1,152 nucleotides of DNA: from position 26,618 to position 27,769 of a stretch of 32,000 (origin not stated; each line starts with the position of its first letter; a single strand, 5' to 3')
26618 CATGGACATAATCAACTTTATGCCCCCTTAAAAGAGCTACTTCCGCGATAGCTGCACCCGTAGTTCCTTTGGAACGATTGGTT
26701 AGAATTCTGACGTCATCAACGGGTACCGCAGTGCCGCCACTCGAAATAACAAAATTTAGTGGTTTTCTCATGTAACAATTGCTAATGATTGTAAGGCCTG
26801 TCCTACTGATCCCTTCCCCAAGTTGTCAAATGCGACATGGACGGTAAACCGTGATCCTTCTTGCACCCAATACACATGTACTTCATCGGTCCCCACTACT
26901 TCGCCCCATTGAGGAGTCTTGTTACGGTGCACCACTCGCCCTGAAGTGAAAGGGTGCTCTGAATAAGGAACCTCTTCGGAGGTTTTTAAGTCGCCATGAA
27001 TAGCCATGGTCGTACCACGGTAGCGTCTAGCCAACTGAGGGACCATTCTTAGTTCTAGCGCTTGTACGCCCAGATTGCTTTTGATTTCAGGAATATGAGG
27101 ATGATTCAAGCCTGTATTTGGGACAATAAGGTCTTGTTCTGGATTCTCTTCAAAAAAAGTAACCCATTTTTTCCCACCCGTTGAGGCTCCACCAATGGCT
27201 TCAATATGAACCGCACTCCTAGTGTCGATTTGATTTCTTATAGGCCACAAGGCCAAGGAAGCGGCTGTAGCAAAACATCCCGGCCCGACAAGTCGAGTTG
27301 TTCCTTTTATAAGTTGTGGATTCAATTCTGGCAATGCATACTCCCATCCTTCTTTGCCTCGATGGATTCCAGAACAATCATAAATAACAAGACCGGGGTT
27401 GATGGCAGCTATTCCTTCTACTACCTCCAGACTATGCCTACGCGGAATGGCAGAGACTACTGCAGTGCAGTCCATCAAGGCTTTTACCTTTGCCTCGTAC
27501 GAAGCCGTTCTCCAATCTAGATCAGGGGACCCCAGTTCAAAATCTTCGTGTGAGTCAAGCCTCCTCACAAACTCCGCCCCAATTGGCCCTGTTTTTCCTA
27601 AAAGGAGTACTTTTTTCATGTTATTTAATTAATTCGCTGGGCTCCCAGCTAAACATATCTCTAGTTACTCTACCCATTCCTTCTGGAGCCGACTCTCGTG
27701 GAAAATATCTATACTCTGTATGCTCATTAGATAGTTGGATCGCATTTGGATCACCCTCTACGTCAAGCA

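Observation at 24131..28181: Out-of-context enzyme cassette: Nudix / ArgC-like reductase / CoaB-like ligase unit plus an orphan 132-aa protein and a swivel-less PPDK_N-like ATP-grasp protein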

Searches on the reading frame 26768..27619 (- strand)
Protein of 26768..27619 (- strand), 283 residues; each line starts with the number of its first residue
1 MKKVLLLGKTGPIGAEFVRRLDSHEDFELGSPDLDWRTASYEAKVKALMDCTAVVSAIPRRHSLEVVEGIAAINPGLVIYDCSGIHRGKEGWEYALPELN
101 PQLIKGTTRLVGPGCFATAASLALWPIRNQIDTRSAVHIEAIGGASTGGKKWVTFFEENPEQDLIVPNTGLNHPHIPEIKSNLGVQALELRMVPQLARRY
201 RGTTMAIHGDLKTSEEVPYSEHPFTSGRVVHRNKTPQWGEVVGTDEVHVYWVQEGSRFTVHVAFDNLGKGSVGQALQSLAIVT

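Call 5: search_protein_families(library=pfam, proteins=[window:26768-27619:-], max_evalue=0.1)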
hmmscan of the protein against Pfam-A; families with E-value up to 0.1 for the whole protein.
window:26768-27619:- (283 aa): 2 families
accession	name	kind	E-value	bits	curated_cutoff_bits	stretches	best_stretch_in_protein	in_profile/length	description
PF22698.1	Semialdhyde_dhC_1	-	8.3e-16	58.7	27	1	115-266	1-165/165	Semialdehyde dehydrogenase, dimerisation domain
PF01118.30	Semialdhyde_dh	-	5.1e-09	37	26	2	44-105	60-119/121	Semialdehyde dehydrogenase, NAD binding domain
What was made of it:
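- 26768..27619 (-): ArgC-like NAD(P)H-dependent acyl-phosphate-type reductase, 283 aa. It has the GxxGxxG motif, the catalytic Cys115 (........) and the NHPHIPE histidines. Pfam Semialdhyde_dh plus dhC_1 (call 5).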

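Call 6: search_protein_families(library=ncbifam, proteins=[window:26768-27619:-], max_evalue=0.1)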
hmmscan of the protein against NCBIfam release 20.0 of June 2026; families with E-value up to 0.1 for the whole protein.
window:26768-27619:- (283 aa): 5 families
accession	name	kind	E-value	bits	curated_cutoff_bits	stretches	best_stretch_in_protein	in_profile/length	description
TIGR01850.1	argC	equivalog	2.6e-34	119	233.6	1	3-281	2-328/345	N-acetyl-gamma-glutamyl-phosphate reductase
TIGR01851.1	argC_other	equivalog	1.2e-22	80.6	229.85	2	3-213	3-219/310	N-acetyl-gamma-glutamyl-phosphate reductase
NF006416.0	PRK08664.1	subfamily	1.5e-05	24.4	232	1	3-29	5-31/350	aspartate-semialdehyde dehydrogenase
TIGR00978.1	asd_EA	equivalog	0.0005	19.2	301.2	0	3-29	2-28/342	aspartate-semialdehyde dehydrogenase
NF004224.0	PRK05671.1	equivalog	0.017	14.6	284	0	94-153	107-168/336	aspartate-semialdehyde dehydrogenase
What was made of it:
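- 26768..27619 (-): TIGR01850 scores 119 bits against a cut-off of 233.6 (call 6).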

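Call 7: search_protein_families(library=padloc, proteins=[window:26768-27619:-], max_evalue=0.1)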
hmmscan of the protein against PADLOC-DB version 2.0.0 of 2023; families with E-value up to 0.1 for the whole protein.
window:26768-27619:- (283 aa): 0 families

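Call 14: search_protein_families(library=phrogs, proteins=[window:26768-27619:-], max_evalue=0.01)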
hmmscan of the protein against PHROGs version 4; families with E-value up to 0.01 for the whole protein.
window:26768-27619:- (283 aa): 0 families

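Call 20: find_homologous_proteins(query=window:26768-27619:-)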
Query window:26768-27619:- (283 aa): 39 proteins with E <= 0.001 among 2041 candidates.
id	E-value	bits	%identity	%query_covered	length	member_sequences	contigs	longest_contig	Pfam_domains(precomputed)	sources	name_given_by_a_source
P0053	4.5e-190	648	100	100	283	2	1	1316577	PF22698.2,PF01118.31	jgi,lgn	jgi:N-acetyl-gamma-glutamylphosphate reductase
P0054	3.0e-123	429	67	100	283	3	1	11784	PF22698.2,PF01118.31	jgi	jgi:N-acetyl-gamma-glutamyl-phosphate reductase/acetylglutamate kinase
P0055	7.2e-117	408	65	99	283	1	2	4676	PF22698.2,PF01118.31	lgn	-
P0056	4.5e-110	385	61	99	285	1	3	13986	PF22698.2,PF01118.31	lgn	-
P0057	1.1e-88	315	63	78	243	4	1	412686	PF22698.2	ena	-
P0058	7.4e-21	93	30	99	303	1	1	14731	PF22698.2,PF01118.31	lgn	-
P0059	6.2e-19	86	31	100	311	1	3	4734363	PF22698.2,PF01118.31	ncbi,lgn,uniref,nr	ncbi:N-acetyl-gamma-glutamyl-phosphate reductase [Moritella marina ATCC 15381]|uniref:N-acetyl-gamma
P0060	2.0e-16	78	30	99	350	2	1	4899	PF22698.2,PF01118.31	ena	-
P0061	9.9e-16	76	30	75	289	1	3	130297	PF22698.2,PF01118.31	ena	-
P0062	1.0e-14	73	31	66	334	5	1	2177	PF22698.2,PF01118.31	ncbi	-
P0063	1.8e-14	72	30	73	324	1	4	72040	PF22698.2,PF02774.24,PF01118.31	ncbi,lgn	-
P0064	3.8e-13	67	29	70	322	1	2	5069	PF22698.2,PF02774.24,PF01118.31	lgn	-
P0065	7.3e-13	66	28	99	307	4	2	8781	PF22698.2,PF01118.31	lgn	-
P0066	8.6e-13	66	30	68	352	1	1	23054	PF22698.2,PF02774.24,PF01118.31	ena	-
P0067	1.2e-11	62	27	69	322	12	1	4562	PF22698.2,PF02774.24,PF01118.31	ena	-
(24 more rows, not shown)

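Call 21: find_encoding_contigs(protein=P0057, flank=10000, max_places=3)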
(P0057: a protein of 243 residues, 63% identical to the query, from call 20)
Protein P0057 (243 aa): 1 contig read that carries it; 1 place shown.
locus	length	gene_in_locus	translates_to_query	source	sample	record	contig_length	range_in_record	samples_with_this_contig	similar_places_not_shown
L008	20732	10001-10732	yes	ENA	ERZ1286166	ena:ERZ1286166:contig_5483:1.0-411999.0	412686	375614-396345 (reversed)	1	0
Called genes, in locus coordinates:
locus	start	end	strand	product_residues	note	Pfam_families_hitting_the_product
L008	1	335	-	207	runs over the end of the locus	PF02774:Semialdhyde_dhC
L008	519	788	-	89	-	PF01118:Semialdhyde_dh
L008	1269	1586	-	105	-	PF03447:NAD_binding_3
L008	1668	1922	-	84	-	PF22468:ACT_9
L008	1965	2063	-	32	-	-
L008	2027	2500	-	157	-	PF00696:AA_kinase, PF22468:ACT_9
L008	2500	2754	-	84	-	-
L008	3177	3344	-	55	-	-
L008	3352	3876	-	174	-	PF13451:zf_Tbcl (weak)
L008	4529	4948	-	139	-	-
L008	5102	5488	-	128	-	-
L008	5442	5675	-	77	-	-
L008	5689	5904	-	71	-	-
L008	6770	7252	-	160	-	-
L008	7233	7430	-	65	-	-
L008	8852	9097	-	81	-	PF13683:rve_3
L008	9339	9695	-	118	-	PF13384:HTH_23 (weak), PF13518:HTH_28 (faint)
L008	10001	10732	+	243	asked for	PF22698:Semialdhyde_dhC_1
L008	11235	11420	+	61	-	-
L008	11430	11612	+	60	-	-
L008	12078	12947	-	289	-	PF13310:Virulence_RhuM, PF02661:Fic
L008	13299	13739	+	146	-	-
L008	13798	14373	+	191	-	PF11379:DUF3182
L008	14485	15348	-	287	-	-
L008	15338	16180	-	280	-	PF02223:Thymidylate_kin (faint), PF13521:AAA_28 (weak)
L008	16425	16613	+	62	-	-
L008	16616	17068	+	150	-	-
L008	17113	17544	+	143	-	-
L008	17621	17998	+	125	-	-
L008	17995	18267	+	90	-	-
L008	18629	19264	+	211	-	PF13304:AAA_21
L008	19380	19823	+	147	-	PF13175:AAA_15, PF13304:AAA_21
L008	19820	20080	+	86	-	PF13707:RloB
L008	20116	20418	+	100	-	PF13707:RloB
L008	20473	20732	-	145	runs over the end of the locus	-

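Call 22: find_encoding_contigs(protein=P0056, flank=10000, max_places=3)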
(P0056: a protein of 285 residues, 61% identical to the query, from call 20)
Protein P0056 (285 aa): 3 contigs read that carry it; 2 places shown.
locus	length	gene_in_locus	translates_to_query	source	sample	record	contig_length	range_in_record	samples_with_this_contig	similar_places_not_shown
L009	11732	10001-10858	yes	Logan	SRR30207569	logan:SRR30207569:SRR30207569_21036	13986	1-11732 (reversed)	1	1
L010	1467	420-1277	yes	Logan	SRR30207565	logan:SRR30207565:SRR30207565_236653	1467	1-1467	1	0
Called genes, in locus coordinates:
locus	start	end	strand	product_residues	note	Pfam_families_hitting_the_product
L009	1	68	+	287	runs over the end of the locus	PF02518:HATPase_c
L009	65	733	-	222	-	PF03167:UDG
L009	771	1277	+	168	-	-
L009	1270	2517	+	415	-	PF00890:FAD_binding_2, PF01134:GIDA (faint), PF01266:DAO (faint), PF03486:HI0933_like, PF07992:Pyr_redox_2 (faint), PF13450:NAD_binding_8 (faint), PF13454:NAD_binding_9, PF22780:HI0933_like_1st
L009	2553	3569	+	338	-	PF17159:MASE3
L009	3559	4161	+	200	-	-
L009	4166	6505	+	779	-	PF02743:dCache_1, PF00672:HAMP, PF00989:PAS, PF08448:PAS_4, PF13188:PAS_8 (weak), PF13426:PAS_9, PF00512:HisKA, PF02518:HATPase_c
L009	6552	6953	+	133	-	PF00072:Response_reg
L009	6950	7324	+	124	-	PF00072:Response_reg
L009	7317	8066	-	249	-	PF00106:adh_short, PF08643:DUF1776 (faint), PF08659:KR, PF23441:SDR, PF13561:adh_short_C2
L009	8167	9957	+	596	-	PF00005:ABC_tran, PF02463:SMC_N (faint), PF13555:AAA_29 (faint), PF01926:MMR_HSR1 (faint), PF03193:RsgA_GTPase (faint), PF13304:AAA_21 (weak), PF12848:ABC_tran_Xtn, PF00005:ABC_tran, +3 more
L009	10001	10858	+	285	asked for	PF01118:Semialdhyde_dh (faint), PF22698:Semialdhyde_dhC_1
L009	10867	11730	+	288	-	?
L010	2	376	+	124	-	?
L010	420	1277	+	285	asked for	PF01118:Semialdhyde_dh (faint), PF22698:Semialdhyde_dhC_1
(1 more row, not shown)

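Call 23: find_encoding_contigs(protein=P0054, flank=10000, max_places=3)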
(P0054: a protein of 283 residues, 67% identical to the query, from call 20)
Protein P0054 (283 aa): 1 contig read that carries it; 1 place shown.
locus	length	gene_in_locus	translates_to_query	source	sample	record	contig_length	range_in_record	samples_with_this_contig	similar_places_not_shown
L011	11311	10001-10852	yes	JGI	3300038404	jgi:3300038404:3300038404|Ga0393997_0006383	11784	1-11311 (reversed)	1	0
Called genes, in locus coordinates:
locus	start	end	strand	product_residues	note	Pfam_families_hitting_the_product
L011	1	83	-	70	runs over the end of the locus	-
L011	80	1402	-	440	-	PF00155:Aminotran_1_2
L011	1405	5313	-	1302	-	PF13472:Lipase_GDSL_2 (faint), PF00041:fn3 (weak), PF00395:SLH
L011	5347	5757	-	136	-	PF08570:DUF1761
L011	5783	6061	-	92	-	-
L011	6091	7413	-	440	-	PF01063:Aminotran_4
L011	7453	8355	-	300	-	PF00892:EamA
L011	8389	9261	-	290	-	PF02661:Fic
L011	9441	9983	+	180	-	PF00293:NUDIX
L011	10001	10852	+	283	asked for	PF01118:Semialdhyde_dh (weak), PF22698:Semialdhyde_dhC_1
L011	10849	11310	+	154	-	?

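Call 31: search_protein_families(library=pfam, proteins=[L009:10867-11730:+], max_evalue=0.01)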
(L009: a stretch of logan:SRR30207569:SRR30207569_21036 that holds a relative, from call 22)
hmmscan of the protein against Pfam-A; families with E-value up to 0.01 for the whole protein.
L009:10867-11730:+ (288 aa): 1 family
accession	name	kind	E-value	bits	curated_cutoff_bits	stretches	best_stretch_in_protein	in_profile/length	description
PF01553.26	Acyltransferase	-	4e-06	27.1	23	1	80-181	12-107/132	Acyltransferase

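Call 55: find_related_loci(query=A3, collection=metagenome_contigs, flank=10000)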
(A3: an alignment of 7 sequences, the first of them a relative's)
Query A3 (283 aa) in metagenome_contigs; peptide patterns used: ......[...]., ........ (x = any residue, [..] = any of these).
223 stretches matched a pattern; 3 encode a relative of the query (tblastn E <= 1e-3); 3 distinct loci.
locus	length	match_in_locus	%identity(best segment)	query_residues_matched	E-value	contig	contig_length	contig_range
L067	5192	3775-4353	33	94-281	9e-21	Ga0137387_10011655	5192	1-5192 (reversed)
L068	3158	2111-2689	33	94-281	2e-20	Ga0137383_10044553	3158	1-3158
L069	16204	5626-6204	33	94-281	1e-20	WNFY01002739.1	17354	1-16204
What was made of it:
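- A JGI metagenome scan with the ArgC-like clade profile found none (call 55).
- Tried and rejected: It returned only three hits at 33% identity, apparently ordinary ArgC (call 55).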

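Call 57: search_solved_structures(query=A3, max_evalue=0.00001, show_alignments=2)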
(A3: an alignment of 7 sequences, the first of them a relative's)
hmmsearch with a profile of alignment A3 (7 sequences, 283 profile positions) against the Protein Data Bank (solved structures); distinct sequences matched with E-value up to 0.00001: 13.
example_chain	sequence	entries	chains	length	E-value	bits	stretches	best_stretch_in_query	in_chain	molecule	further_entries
1vkn_A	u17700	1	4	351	1.7e-15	60.1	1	6-282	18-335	N-acetyl-gamma-glutamyl-phosphate reductase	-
7nnq_A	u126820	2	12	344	1.4e-14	57.1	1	90-282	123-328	N-acetyl-gamma-glutamyl-phosphate reductase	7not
2i3a_A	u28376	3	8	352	1.5e-14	57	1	90-282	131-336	N-acetyl-gamma-glutamyl-phosphate reductase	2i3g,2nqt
7nni_A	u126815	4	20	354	1.5e-14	57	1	90-282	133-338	N-acetyl-gamma-glutamyl-phosphate reductase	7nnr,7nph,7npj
1xyg_A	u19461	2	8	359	1.3e-13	53.9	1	6-282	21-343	putative N-acetyl-gamma-glutamyl-phosphate reductase | Probable N-acetyl-gamma-glutamyl-phosphate reductase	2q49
8afu_A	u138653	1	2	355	9.1e-12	47.8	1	94-281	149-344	N-acetyl-gamma-glutamyl-phosphate reductase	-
2cvo_A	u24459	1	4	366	2.2e-11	46.6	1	6-282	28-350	putative Semialdehyde dehydrogenase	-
2ozp_A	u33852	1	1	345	3.8e-11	45.8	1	92-281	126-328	N-acetyl-gamma-glutamyl-phosphate reductase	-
8afv_A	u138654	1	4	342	8e-11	44.7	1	94-281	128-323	N-acetyl-gamma-glutamyl-phosphate reductase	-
3dr3_A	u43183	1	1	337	1.4e-10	43.9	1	93-281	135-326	N-acetyl-gamma-glutamyl-phosphate reductase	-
5eio_A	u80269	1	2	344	2e-10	43.4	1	92-281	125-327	N-acetyl-gamma-glutamyl-phosphate/N-acetyl-gamma-aminoadipyl-phosphate reductase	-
2g17_A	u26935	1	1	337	6.1e-10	41.8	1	93-281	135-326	N-acetyl-gamma-glutamyl-phosphate reductase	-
5ein_A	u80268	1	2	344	5.9e-09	38.6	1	92-281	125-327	N-acetyl-gamma-glutamyl-phosphate/N-acetyl-gamma-aminoadipyl-phosphate reductase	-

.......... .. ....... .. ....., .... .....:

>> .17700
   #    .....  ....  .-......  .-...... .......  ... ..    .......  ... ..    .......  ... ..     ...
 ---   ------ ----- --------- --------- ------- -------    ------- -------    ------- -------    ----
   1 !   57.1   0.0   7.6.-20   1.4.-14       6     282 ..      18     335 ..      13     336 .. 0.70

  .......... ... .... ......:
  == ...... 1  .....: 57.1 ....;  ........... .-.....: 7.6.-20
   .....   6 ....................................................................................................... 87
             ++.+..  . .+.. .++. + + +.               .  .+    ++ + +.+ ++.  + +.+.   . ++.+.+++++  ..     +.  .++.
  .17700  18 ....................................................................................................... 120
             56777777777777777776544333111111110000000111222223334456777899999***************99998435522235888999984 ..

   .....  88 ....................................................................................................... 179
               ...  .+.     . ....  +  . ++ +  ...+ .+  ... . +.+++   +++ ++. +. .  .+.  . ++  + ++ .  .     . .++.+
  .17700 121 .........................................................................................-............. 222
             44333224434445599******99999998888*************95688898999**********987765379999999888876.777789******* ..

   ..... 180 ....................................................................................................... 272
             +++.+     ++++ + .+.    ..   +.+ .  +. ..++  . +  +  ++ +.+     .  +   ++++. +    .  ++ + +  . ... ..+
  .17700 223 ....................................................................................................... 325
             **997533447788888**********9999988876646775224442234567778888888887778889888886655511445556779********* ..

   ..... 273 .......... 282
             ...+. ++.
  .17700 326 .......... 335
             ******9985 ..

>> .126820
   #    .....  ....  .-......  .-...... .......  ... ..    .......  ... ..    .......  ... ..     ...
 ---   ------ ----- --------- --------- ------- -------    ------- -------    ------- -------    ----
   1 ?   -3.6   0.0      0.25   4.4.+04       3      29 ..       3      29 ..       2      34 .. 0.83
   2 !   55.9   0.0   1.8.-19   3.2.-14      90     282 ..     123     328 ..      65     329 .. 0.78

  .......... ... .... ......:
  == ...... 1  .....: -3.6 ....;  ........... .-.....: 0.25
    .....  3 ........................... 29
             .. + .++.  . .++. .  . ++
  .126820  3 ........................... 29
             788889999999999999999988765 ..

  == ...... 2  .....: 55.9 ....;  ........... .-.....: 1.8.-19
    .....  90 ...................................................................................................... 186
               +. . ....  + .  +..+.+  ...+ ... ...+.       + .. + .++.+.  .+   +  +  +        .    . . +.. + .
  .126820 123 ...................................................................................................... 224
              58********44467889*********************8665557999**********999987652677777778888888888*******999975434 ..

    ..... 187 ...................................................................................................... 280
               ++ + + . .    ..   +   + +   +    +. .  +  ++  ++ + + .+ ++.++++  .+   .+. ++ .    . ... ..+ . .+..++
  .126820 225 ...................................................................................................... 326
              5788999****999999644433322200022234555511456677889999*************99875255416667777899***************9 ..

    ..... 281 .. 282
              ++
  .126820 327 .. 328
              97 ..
